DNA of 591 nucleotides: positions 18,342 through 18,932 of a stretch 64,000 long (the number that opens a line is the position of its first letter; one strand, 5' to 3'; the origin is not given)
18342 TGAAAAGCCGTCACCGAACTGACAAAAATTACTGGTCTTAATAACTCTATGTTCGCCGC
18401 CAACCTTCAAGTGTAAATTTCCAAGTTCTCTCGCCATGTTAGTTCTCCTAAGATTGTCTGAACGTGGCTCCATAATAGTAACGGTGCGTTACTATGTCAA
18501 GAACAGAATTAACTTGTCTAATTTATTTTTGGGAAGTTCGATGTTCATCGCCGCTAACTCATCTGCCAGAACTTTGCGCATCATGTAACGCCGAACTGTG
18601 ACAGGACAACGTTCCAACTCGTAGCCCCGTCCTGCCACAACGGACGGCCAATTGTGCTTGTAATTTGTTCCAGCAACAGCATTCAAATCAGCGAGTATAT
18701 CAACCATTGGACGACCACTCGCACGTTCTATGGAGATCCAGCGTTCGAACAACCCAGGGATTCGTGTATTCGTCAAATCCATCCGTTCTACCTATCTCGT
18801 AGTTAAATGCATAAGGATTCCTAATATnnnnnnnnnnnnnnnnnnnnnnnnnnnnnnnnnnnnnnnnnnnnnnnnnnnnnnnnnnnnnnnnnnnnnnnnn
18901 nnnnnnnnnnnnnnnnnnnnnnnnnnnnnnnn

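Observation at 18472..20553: Second duplicated promoter module whose 17-bp spacer is a palindrome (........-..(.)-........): operator embedded in the promoter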

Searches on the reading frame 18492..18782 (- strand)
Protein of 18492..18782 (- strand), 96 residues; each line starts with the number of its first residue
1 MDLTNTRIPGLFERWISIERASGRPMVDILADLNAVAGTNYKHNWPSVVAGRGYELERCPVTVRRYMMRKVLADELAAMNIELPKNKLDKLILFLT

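Call 9: search_protein_families(library=pfam, proteins=[window:18492-18782:-], max_evalue=0.01)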
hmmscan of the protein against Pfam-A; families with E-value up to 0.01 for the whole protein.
window:18492-18782:- (96 aa): 0 families

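Call 33: find_homologous_proteins(query=window:18492-18782:-)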
Query window:18492-18782:- (96 aa): 61 proteins with E <= 0.001 among 63 candidates.
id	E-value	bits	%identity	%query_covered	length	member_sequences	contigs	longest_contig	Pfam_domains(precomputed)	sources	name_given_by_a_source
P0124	2.8e-57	208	100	100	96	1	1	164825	-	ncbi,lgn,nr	ncbi:MAG: hypothetical protein Q7K26_01510 [bacterium]|nr:hypothetical protein [bacterium]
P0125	5.4e-45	169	86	94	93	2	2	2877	-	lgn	-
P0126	1.3e-44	168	83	96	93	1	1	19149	-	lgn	-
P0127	1.5e-44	168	82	99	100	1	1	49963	-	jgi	jgi:hypothetical protein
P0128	3.3e-43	163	86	92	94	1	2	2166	-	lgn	-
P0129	1.6e-42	161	78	99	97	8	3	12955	-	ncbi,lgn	ncbi:4-aminobutyrate aminotransferase-like enzyme [Undibacterium sp. GrIS 1.2]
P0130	9.2e-42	159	73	98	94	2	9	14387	-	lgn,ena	-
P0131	1.3e-41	158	78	94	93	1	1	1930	-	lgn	-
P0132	1.5e-41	158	78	94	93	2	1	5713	-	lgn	-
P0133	3.8e-41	157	73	98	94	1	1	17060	-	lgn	-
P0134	4.2e-41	157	77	98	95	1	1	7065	-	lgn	-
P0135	9.4e-41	155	82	91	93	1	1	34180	-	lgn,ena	-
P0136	1.3e-40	155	76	98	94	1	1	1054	-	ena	-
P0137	7.8e-40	153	72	98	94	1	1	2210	-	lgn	-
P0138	8.8e-40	152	76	95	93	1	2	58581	-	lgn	-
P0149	5.0e-38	147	72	98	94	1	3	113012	-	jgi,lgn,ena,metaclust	metaclust:\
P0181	3.7e-23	99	55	91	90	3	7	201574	-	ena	-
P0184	4.3e-16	77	62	66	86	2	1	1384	-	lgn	-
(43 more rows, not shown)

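Call 35: find_related_loci(query=A1, collection=metagenome_contigs, flank=8000)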
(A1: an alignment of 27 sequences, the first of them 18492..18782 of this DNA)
Query A1 (96 aa) in metagenome_contigs; peptide patterns used: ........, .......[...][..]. (x = any residue, [..] = any of these).
92 stretches matched a pattern; 18 encode a relative of the query (tblastn E <= 1e-3); 17 distinct loci.
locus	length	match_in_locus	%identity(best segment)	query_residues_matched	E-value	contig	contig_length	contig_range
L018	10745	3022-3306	74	2-96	8e-49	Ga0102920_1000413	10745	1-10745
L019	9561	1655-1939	74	2-96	8e-49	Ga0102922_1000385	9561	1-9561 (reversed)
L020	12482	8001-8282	72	3-96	2e-45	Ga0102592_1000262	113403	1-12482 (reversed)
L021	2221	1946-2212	73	8-96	3e-44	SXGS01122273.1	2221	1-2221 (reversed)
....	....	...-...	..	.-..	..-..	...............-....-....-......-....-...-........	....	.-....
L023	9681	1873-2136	74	8-95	2e-43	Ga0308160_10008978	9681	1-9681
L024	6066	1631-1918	69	1-96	4e-43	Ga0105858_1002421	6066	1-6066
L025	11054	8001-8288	69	1-96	4e-43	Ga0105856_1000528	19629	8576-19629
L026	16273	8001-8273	68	6-96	4e-42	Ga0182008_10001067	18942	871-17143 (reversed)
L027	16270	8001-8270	66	7-96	2e-39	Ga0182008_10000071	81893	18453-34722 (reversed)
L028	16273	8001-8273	56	6-96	2e-32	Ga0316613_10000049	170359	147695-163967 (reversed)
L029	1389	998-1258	53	10-96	1e-29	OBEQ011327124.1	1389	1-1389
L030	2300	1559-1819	54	10-96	8e-30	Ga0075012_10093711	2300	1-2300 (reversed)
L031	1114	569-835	52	8-96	4e-29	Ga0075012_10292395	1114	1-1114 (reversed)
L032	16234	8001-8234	53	4-81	1e-24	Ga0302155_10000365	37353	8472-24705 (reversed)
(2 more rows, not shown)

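Call 43: predict_structure(alignment_id=A2)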
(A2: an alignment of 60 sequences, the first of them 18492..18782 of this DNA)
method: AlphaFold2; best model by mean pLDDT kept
length: 96 residues; sequences in the alignment: 60
mean_pLDDT: 82.9   pTM: 0.73
mean pLDDT of the five models: 82.9, 82.8, 82.4, 81.2, 80.5
residues with pLDDT >= 90: 42; 70-90: 31; 50-70: 21; < 50: 2
segments of 3 or more residues with pLDDT < 50: none
pLDDT, mean of each block of 10 residues (from residue 1): 61 91 90 81 63 70 92 96 96 93
secondary structure, 60 per line:
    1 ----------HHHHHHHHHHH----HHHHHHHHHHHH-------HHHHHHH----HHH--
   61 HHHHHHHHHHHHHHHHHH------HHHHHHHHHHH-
elements in order: H11-21 H26-37 H45-51 H61-78 H85-95

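Call 45: search_solved_structures(query=A2, max_evalue=10)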
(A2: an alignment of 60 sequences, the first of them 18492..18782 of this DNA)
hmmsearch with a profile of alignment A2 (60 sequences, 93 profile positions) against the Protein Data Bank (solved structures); distinct sequences matched with E-value up to 10: 3.
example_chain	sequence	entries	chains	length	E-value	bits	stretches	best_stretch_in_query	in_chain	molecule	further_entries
2rqp_A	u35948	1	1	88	0.33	14.2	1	31-78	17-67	Heterochromatin protein 1-binding protein 3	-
11cy_A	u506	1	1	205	0.46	13.7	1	61-91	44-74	ZnO5_baseKO_ES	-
11ce_A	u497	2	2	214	0.5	13.6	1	61-91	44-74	The protease-Zn (II) complex of Zn5 | Zn5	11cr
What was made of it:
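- On Plasmid global-repressor families (KorA, KorC, TrbA, ArdK and similar): No PDB sequence hit below E = 0.33 (call 45).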

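Call 47: search_protein_representatives(alignment_id=A2)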
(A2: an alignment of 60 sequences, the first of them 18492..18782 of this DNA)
Query: 60 sequences, 93 profile positions. Proteins with E-value up to 0.001 (for the whole library): 62; up to 1e-10: 35; up to 1e-30: 4. The best 62 are listed.
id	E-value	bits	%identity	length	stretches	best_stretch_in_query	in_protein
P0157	1.0e-43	163.3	-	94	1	2-93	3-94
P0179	1.3e-35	137.4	-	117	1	2-93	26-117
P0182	4.8e-35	135.5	-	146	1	5-93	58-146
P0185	9.1e-32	125.0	-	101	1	3-93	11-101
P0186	5.8e-29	116.0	-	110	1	3-93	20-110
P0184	2.1e-28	114.2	-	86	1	6-93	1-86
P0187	6.5e-27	109.5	-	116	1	5-93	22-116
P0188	3.6e-26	107.1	-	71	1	23-93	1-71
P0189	1.2e-25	105.4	-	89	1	6-93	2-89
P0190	1.3e-25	105.3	-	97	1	5-81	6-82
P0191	3.2e-21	91.2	-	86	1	4-93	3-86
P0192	3.3e-21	91.2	-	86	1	8-93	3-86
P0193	1.6e-20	88.9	-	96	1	4-93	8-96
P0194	1.2e-19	86.2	-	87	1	5-93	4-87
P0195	2.0e-19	85.5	-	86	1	7-92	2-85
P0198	9.2e-18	80.1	-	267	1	5-91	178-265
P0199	1.9e-17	79.1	-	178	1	37-93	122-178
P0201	1.2e-16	76.5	-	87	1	6-79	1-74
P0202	1.4e-16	76.3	-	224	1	4-93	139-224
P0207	1.0e-15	73.6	-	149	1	5-93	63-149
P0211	9.4e-13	64.1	-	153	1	6-90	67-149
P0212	1.2e-12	63.7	-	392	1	5-71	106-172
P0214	1.1e-11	60.6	-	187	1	4-56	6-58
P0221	4.0e-06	42.8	-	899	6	53-90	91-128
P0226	8.1e-06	41.8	-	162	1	6-73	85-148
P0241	8.5e-04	35.3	-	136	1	9-92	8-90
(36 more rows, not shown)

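Call 48: search_protein_families(library=pfam, proteins=[P0198, P0202, P0212, P0214, P0199, P0207, P0211, P0221, P0226, P0241], max_evalue=0.01)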
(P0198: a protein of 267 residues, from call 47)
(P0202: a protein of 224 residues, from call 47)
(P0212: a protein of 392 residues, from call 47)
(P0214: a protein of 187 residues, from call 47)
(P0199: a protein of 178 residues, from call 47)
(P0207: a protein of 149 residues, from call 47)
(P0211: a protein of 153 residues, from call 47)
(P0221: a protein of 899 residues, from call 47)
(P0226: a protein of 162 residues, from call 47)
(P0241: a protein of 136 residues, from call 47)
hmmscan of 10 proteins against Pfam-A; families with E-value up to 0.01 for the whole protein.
P0198 (267 aa): 0 families

P0202 (224 aa): 0 families

P0212 (392 aa): 0 families

P0214 (187 aa): 0 families

P0199 (178 aa): 0 families

P0207 (149 aa): 0 families

P0211 (153 aa): 0 families

P0221 (899 aa): 7 families
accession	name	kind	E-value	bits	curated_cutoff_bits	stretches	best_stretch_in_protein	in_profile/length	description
PF16290.10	DUF4936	-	1.2e-08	35.9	28.8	0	589-624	7-42/91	Domain of unknown function (DUF4936)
PF16673.10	TRAF_BIRC3_bd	-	1.5e-06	28.3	30.5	0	535-571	3-39/64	TNF receptor-associated factor BIRC3 binding domain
PF04358.19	DsrC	-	4.3e-06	27.6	24.9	0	42-81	60-99/107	DsrC like protein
PF15725.10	RCDG1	-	1.1e-05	26.2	27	0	87-115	13-41/83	Renal cancer differentiation gene 1 protein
PF06684.16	AA_synth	-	2.2e-05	24.4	27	0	671-705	39-72/175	Amino acid synthesis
PF12980.13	DUF3864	-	0.0001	23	27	0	777-812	45-79/80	Domain of Unknown Function with PDB structure (DUF3864)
PF23792.1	CD1375-like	-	0.0073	16.7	27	0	846-860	27-41/48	CD1375-like protein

P0226 (162 aa): 0 families

P0241 (136 aa): 0 families
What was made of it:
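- Tried and rejected: It gave no informative domains (call 48).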

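Call 52: find_encoding_contigs(protein=P0191, flank=5000, max_places=3)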
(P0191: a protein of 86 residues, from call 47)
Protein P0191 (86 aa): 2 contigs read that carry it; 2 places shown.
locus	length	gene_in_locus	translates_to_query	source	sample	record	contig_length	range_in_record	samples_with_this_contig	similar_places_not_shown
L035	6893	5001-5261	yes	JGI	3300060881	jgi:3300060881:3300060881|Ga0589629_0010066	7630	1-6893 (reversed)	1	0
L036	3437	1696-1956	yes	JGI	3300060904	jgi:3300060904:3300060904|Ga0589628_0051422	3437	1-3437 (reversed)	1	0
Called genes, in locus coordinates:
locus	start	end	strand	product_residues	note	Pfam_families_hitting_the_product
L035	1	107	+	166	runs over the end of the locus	PF07963:N_methyl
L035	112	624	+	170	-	-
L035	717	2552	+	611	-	-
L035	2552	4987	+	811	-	-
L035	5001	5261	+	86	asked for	-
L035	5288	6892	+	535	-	?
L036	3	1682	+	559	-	?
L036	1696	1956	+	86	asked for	-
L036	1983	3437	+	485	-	?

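Call 53: find_encoding_contigs(protein=P0184, flank=5000, max_places=3)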
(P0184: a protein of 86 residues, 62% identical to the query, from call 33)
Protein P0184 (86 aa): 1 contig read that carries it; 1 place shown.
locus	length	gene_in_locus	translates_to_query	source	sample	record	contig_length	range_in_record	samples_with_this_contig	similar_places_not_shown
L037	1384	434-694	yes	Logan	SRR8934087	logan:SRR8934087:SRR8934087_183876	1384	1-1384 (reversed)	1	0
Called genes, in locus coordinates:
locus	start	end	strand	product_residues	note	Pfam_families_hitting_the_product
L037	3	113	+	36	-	?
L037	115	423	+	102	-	-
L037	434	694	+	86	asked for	-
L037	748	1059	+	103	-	-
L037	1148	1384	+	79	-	?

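Call 55: find_encoding_contigs(protein=P0149, flank=10000, max_places=2)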
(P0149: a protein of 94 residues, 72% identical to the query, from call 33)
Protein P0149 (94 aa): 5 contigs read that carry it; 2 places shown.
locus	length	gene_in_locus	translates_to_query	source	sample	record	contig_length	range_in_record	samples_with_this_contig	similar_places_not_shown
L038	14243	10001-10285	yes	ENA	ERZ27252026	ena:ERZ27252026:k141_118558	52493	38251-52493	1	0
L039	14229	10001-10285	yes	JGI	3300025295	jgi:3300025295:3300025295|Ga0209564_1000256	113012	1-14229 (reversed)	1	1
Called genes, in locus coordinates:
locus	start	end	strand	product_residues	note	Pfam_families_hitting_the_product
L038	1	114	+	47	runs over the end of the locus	-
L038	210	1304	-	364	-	-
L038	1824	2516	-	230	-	-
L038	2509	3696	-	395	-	PF02463:SMC_N (weak), PF13175:AAA_15 (weak), PF13304:AAA_21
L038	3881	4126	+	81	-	-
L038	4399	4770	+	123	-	-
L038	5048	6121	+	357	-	-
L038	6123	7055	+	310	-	-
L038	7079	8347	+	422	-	PF08808:RES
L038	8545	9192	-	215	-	PF07589:PEP_exosort_dom (weak)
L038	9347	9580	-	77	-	-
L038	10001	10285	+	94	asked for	-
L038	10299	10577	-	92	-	-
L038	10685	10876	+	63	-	-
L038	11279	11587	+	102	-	PF00589:Phage_integrase (weak)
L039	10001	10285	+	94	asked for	-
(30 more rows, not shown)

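Call 56: find_encoding_contigs(protein=P0181, flank=10000, max_places=3)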
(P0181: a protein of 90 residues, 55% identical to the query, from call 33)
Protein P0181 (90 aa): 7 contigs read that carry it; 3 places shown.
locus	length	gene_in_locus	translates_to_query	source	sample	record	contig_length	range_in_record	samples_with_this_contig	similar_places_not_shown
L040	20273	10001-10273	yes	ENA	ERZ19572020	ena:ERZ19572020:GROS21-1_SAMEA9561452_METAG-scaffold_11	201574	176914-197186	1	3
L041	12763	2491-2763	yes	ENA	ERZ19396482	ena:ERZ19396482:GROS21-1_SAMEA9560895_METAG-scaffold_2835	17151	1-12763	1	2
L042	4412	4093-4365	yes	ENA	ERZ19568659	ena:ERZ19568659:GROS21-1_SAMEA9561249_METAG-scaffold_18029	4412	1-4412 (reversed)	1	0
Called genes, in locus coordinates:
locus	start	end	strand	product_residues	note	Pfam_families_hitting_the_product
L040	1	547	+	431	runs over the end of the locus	PF00817:IMS, PF11799:IMS_C, PF13438:DUF4113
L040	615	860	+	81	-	PF04014:MazE_antitoxin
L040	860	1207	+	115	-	PF02452:PemK_toxin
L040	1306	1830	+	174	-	PF18967:PycTM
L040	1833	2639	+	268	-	-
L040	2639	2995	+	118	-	-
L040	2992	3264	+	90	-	-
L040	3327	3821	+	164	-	-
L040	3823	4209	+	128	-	-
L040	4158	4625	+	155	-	-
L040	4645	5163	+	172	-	-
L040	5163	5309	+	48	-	-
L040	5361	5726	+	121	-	-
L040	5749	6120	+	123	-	-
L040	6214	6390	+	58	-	-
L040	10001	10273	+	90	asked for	-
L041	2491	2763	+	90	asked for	-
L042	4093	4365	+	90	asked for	-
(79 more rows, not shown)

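Call 59: search_dna_similar(query=window:18492-18782:-, collection=plasmids, mode=protein, max_evalue=0.001, max_rows=30)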
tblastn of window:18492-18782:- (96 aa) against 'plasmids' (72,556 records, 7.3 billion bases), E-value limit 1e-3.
Records with a match: 6; places in all: 6; records where one place covers at least 80% of the query: 6.
Best place of each record, by identity: <60% 6.
By first word of the organism name: Ralstonia 3; Burkholderia 3.
By predicted mobility (MOB-suite, as given by PLSDB): non-mobilizable 2; conjugative 2; mobilizable 2.
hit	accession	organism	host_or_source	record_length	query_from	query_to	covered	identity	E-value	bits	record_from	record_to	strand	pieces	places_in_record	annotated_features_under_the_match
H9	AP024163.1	Ralstonia solanacearum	Curcuma aromatica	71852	5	96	96%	53.3%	9e-26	105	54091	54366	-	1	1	hypothetical protein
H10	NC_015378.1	Burkholderia gladioli BSR3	-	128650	5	96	96%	48.9%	3e-23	99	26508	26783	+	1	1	hypothetical protein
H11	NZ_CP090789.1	Burkholderia vietnamiensis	Homo sapiens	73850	10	96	91%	50.6%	3e-22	96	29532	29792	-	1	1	hypothetical protein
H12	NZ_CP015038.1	Burkholderia cenocepacia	Homo sapiens,Cord blood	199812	10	96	91%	50.6%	2e-21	94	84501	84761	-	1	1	none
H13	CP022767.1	Ralstonia solanacearum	Solanum tuberosum,single cell,Potato ...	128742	5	96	96%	47.8%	5e-22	95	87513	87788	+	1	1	hypothetical protein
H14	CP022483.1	Ralstonia solanacearum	peanut,cell culture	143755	5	96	96%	47.8%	3e-21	93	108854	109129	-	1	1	hypothetical protein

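Call 60: search_protein_families(library=phrogs, proteins=[window:18492-18782:-], max_evalue=0.01)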
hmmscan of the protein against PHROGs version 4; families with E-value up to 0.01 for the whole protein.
window:18492-18782:- (96 aa): 0 families

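Call 61: search_protein_families(library=ncbifam, proteins=[window:18492-18782:-], max_evalue=0.01)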
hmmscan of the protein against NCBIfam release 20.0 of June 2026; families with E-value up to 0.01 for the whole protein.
window:18492-18782:- (96 aa): 0 families

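Call 62: get_annotated_region(hit=H9, flank=12000)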
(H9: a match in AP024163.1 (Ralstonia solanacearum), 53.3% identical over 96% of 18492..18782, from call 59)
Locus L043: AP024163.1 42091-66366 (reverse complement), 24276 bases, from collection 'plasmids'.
description: Ralstonia solanacearum MAFF 311693 plasmid p71.9 DNA, complete sequence
organism: Ralstonia solanacearum (NCBI taxid 305)
taxonomy: Bacteria; Pseudomonadota; Betaproteobacteria; Burkholderiales; Burkholderiaceae; Ralstonia; Ralstonia solanacearum
host: -; source: Curcuma aromatica; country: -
typing (MOB-suite, as given by PLSDB): non-mobilizable
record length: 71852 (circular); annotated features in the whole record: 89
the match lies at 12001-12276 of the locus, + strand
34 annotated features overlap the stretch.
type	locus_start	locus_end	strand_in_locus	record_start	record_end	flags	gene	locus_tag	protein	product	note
CDS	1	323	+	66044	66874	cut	-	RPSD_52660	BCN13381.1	hypothetical protein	-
CDS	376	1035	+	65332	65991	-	-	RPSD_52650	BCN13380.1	hypothetical protein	-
CDS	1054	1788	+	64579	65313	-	-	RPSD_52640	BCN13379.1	hypothetical protein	-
CDS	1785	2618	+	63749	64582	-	-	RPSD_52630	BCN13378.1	hypothetical protein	-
CDS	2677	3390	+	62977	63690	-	-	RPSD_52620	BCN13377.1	hypothetical protein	-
CDS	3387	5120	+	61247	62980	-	-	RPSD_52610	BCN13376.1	integrase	-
CDS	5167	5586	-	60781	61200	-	-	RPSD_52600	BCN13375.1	hypothetical protein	-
CDS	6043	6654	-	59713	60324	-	-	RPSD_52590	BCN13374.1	hypothetical protein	-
CDS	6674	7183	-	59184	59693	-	-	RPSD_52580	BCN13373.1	hypothetical protein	-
CDS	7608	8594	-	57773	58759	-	-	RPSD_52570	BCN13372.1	IS5 family transposase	-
CDS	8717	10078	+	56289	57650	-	-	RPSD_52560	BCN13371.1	DDE transposase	-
CDS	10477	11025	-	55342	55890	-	-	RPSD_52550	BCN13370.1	hypothetical protein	-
CDS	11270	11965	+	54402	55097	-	-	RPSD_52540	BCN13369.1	hypothetical protein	-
CDS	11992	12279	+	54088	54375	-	-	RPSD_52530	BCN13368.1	hypothetical protein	-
CDS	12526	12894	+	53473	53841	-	-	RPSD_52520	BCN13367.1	hypothetical protein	-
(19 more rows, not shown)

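Call 63: get_annotated_region(hit=H10, flank=12000)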
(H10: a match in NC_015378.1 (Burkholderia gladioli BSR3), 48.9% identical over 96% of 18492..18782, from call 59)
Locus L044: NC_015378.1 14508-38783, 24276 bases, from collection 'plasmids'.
description: Burkholderia gladioli BSR3 plasmid bgla_3p, complete sequence
organism: Burkholderia gladioli BSR3 (NCBI taxid 999541)
taxonomy: Bacteria; Pseudomonadota; Betaproteobacteria; Burkholderiales; Burkholderiaceae; Burkholderia; Burkholderia gladioli; Burkholderia gladioli BSR3
host: -; source: -; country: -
typing (MOB-suite, as given by PLSDB): conjugative; replicon rep_cluster_477; relaxase MOBP; mating-pair formation MPF_F
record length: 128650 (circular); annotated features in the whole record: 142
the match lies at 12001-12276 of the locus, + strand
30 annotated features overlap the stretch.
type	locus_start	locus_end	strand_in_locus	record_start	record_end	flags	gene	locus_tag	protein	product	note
CDS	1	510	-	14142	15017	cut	-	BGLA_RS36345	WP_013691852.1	ParA family protein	-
CDS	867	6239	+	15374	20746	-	-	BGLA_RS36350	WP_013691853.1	DUF4165 domain-containing protein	-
CDS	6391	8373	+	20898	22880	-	-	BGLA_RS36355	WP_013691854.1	VWA domain-containing protein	-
CDS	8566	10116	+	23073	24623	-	-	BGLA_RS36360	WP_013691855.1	hypothetical protein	-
CDS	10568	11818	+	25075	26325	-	-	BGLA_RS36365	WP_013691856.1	hypothetical protein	-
CDS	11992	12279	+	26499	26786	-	-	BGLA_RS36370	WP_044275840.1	hypothetical protein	-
CDS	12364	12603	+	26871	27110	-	-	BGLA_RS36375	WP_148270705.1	hypothetical protein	-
CDS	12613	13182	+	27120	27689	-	-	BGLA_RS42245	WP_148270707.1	hypothetical protein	-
CDS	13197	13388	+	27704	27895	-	-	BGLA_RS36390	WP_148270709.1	hypothetical protein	-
CDS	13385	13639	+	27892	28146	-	-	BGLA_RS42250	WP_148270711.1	hypothetical protein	-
CDS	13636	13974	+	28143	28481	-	-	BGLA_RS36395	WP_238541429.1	DUF6884 domain-containing protein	-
CDS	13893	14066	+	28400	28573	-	-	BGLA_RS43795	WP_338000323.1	DUF6884 domain-containing protein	-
CDS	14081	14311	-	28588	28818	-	-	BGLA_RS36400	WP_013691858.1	hypothetical protein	-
CDS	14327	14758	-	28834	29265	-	-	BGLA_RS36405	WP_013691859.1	hypothetical protein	-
CDS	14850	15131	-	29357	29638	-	-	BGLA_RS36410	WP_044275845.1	hypothetical protein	-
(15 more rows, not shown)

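Call 64: get_annotated_region(hit=H11, flank=12000)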
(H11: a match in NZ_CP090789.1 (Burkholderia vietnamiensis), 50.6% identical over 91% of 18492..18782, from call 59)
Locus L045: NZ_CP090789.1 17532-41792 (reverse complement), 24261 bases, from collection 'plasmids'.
description: Burkholderia vietnamiensis strain 2003Ycf867 plasmid p1_2003Ycf867, complete sequence
organism: Burkholderia vietnamiensis (NCBI taxid 60552)
taxonomy: Bacteria; Pseudomonadota; Betaproteobacteria; Burkholderiales; Burkholderiaceae; Burkholderia; Burkholderia vietnamiensis
host: -; source: Homo sapiens; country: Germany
typing (MOB-suite, as given by PLSDB): non-mobilizable
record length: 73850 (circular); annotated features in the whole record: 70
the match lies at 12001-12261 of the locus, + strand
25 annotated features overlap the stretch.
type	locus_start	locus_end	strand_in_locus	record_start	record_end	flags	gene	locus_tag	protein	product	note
CDS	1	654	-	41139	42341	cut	-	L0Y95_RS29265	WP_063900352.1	hypothetical protein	-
CDS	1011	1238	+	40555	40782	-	-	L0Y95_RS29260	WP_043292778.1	hypothetical protein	-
CDS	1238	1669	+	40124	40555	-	-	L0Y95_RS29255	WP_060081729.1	TA system VapC family ribonuclease toxin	-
CDS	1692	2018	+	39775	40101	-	-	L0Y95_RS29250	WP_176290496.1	hypothetical protein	-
CDS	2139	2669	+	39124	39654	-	-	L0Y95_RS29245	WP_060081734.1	PAAR domain-containing protein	-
CDS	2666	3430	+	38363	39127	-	-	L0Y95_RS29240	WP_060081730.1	VRR-NUC domain-containing protein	-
CDS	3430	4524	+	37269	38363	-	-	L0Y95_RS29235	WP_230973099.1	type VI immunity family protein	-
CDS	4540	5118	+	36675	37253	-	-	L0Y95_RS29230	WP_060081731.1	hypothetical protein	-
CDS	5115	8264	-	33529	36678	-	-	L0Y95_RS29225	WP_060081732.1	error-prone DNA polymerase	-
CDS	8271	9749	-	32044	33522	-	-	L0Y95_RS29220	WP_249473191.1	DNA polymerase Y family protein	-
CDS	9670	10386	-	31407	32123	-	imuA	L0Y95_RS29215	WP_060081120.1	translesion DNA synthesis-associated protein ImuA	GO:0051782 - negative regulation of cell division [Evidence IEA]; GO:0009432 - SOS response [Evidence IEA]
CDS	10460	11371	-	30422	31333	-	-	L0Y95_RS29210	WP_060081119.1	SOS response-associated peptidase family protein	GO:0006974 - DNA damage response [Evidence IEA]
CDS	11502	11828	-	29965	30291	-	-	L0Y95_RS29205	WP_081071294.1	H-NS histone family protein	-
CDS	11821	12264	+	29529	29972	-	-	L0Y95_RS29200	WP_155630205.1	hypothetical protein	-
CDS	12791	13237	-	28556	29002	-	-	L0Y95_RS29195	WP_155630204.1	hypothetical protein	-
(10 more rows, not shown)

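Call 65: get_annotated_region(hit=H13, flank=12000)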
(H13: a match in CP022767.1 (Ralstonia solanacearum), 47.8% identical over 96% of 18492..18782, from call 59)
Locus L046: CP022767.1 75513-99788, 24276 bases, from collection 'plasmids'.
description: Ralstonia solanacearum strain T78 plasmid pRsT78, complete sequence
organism: Ralstonia solanacearum (NCBI taxid 305)
taxonomy: Bacteria; Pseudomonadota; Betaproteobacteria; Burkholderiales; Burkholderiaceae; Ralstonia; Ralstonia solanacearum
host: -; source: Solanum tuberosum,single cell,Potato bacterial wilt; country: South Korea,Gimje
typing (MOB-suite, as given by PLSDB): mobilizable; relaxase MOBP
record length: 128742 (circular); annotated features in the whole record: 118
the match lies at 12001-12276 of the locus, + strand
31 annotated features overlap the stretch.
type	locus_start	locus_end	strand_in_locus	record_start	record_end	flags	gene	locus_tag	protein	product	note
CDS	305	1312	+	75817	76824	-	-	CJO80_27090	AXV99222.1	hypothetical protein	-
CDS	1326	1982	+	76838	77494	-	-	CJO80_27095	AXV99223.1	hypothetical protein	-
CDS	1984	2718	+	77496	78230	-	-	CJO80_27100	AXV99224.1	hypothetical protein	-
CDS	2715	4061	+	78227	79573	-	-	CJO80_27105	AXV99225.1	hypothetical protein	-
CDS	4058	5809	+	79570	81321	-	-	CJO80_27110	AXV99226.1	integrase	-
CDS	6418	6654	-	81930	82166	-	-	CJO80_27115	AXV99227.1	hypothetical protein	-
CDS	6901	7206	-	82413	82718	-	-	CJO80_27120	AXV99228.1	hypothetical protein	-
CDS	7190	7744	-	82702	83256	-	-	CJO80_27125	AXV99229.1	hypothetical protein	-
CDS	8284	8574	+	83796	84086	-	-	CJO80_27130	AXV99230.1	DNA-binding protein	-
CDS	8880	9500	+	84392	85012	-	-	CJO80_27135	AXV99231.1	hypothetical protein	-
CDS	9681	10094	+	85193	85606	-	-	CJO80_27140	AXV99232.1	hypothetical protein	-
CDS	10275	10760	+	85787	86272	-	-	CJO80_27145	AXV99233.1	hypothetical protein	-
CDS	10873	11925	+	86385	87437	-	-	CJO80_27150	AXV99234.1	hypothetical protein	-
CDS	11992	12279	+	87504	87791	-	-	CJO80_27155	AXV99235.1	hypothetical protein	-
CDS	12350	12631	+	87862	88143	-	-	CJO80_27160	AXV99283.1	hypothetical protein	-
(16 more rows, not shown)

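Call 71: search_protein_families(library=padloc, proteins=[window:18492-18782:-], max_evalue=0.001)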
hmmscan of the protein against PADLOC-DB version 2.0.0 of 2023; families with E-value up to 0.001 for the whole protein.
window:18492-18782:- (96 aa): 0 families
